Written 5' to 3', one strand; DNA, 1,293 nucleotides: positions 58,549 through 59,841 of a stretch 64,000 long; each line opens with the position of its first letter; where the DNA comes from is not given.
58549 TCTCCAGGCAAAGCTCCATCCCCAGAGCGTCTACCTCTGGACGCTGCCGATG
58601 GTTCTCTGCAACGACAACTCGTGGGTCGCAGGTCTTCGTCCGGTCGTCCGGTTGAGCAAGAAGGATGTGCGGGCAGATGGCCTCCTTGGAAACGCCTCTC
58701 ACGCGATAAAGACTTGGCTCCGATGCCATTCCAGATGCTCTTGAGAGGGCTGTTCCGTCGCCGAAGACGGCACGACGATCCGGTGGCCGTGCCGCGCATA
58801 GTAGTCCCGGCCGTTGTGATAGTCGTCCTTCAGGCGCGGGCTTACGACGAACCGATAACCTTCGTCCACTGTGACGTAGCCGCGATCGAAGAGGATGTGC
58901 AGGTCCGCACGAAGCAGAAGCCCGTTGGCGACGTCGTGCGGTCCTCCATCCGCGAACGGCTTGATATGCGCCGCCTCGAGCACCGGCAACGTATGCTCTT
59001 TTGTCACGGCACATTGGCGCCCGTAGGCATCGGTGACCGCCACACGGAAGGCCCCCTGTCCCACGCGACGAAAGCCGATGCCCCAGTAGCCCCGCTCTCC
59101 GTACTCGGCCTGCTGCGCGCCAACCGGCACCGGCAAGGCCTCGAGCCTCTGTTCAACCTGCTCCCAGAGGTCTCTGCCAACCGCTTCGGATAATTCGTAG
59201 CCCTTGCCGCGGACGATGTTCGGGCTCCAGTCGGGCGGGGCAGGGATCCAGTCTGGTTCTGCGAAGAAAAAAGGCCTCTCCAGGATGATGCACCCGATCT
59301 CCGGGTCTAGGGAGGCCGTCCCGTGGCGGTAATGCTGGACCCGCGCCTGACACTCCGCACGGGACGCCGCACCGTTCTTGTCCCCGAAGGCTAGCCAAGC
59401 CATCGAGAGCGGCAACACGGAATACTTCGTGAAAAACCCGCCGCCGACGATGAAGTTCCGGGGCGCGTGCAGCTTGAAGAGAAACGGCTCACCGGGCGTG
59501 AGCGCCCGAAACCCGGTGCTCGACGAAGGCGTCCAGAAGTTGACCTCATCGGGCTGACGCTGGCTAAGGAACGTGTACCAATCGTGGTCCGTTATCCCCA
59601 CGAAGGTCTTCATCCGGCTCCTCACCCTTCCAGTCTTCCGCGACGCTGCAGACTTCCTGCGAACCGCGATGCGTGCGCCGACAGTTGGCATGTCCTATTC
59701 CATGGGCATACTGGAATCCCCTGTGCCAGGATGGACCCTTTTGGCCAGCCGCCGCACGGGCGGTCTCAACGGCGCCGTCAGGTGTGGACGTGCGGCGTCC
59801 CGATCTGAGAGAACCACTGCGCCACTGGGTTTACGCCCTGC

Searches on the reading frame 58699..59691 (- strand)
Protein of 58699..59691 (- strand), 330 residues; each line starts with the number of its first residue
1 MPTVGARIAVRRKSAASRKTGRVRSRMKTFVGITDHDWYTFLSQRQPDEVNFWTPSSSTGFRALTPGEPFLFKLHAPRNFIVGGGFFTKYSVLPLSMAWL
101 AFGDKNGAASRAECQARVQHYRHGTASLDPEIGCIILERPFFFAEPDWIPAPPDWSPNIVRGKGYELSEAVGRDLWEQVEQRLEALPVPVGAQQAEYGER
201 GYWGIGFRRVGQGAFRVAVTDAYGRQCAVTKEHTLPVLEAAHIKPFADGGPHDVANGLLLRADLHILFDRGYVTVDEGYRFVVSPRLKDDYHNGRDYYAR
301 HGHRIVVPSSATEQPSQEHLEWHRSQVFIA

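Call 57: search_protein_families(library=padloc, proteins=[window:58699-59691:-], max_evalue=0.1)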
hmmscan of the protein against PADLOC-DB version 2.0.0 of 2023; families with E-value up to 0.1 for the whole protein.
window:58699-59691:- (330 aa): 3 families
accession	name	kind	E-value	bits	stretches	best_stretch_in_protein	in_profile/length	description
PDLC04132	HNH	-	1.5e-18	64.9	1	207-329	149-273/286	-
PDLC03546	HNH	-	2.9e-13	47.5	1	207-330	154-279/282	Type II restriction enzyme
PDLC03529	REase_II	-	3.9e-08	30.9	1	227-292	284-352/389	Type II restriction enzyme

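Call 58: search_protein_families(library=phrogs, proteins=[window:58699-59691:-], max_evalue=0.1)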
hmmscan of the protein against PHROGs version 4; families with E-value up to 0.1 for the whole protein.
window:58699-59691:- (330 aa): 6 families
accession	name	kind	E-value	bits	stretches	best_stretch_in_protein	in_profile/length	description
phrog_23050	-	unknown function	1.7e-12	48.2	1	185-276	265-339/383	-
phrog_20585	-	unknown function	1.1e-11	45.3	1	212-275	223-285/337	-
phrog_31713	-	unknown function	5.3e-09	36.6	1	187-290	173-271/292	-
phrog_21425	-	unknown function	8.4e-08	32.9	1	208-278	201-270/319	-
phrog_15103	-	unknown function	0.003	18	1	230-277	216-263/280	-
phrog_14240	-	unknown function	0.0044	17.3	1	213-324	197-314/315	-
